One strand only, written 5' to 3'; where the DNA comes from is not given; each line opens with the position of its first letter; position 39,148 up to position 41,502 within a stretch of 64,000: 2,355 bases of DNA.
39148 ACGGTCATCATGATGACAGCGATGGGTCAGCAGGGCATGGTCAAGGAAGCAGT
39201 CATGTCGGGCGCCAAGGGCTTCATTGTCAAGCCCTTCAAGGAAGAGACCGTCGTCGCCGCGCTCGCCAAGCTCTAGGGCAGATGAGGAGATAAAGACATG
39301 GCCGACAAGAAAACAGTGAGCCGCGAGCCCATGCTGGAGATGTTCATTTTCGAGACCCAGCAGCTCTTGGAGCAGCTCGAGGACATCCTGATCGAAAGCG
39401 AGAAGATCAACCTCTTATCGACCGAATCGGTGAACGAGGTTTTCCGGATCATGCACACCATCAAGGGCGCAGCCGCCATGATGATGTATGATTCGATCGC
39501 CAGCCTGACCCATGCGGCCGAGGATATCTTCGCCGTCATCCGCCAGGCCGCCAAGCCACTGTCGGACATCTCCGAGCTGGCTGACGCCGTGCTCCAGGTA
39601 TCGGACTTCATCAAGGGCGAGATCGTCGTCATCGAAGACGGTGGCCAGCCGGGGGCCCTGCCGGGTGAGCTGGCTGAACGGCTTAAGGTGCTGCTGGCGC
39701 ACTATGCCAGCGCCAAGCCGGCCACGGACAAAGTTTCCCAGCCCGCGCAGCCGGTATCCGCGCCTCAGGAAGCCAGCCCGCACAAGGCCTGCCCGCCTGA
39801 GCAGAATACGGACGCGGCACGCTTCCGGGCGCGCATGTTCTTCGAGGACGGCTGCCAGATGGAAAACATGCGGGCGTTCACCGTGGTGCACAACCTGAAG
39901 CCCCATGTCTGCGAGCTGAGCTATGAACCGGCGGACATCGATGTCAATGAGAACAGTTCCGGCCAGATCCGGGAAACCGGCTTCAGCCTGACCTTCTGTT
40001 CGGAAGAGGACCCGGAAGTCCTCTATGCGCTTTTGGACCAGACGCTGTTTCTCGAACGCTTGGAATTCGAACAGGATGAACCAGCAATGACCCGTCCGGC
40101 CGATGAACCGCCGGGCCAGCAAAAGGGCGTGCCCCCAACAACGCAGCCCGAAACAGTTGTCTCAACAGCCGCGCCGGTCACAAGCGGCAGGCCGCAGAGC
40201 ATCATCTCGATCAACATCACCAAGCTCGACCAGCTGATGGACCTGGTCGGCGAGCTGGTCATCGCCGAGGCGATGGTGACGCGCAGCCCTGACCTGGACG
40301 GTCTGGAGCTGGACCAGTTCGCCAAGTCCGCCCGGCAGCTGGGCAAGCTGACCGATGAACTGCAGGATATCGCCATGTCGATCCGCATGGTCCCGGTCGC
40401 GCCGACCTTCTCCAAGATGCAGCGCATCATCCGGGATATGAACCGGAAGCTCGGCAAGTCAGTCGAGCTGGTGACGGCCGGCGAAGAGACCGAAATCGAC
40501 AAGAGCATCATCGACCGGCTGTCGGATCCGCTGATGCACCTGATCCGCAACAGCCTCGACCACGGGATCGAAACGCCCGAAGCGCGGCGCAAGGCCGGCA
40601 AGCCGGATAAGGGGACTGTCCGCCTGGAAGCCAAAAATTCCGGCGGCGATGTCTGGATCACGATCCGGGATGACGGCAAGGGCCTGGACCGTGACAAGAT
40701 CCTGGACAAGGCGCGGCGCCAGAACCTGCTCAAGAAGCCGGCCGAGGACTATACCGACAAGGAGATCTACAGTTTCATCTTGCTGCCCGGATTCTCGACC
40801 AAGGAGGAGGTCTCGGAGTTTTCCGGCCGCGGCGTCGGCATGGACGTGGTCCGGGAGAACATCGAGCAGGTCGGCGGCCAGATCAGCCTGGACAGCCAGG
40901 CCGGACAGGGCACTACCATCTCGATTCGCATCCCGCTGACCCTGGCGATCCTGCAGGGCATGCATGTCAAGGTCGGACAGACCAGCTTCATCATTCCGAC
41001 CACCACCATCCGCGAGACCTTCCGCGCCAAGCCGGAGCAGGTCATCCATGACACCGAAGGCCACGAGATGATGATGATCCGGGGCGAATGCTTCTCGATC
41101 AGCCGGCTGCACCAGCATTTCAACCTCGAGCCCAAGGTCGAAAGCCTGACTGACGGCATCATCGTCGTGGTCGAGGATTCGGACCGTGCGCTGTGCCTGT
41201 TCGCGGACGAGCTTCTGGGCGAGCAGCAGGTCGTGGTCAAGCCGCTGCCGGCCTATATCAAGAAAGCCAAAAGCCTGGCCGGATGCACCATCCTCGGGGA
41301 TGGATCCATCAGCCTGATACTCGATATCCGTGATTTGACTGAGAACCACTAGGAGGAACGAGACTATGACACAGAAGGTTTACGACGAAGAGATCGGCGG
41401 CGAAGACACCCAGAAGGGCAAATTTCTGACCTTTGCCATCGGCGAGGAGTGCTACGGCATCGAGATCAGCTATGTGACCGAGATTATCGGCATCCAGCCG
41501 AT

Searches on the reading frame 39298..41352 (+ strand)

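Call 49: search_protein_families(library=pfam, proteins=[window:39298-41352:+], max_evalue=0.001)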
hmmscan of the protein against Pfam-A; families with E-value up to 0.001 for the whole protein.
window:39298-41352:+ (684 aa): 5 families
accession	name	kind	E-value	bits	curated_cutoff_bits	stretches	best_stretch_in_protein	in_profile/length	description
PF01584.24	CheW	-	3.1e-24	85.6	23.5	1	553-680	1-133/138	CheW-like domain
PF02518.31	HATPase_c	-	4.9e-19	69.3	26.4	1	410-548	4-110/111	Histidine kinase-, DNA gyrase B-, and HSP90-like ATPase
PF02895.20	H-kinase_dim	-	7e-17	62.1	23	1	301-362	2-68/68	Signal transducing histidine kinase, homodimeric domain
PF01627.28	Hpt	-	1.6e-13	51.1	24.6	1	12-89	2-67/84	Hpt domain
PF07194.16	P2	-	3.9e-12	46.5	23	1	176-258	2-80/81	P2 response regulator binding domain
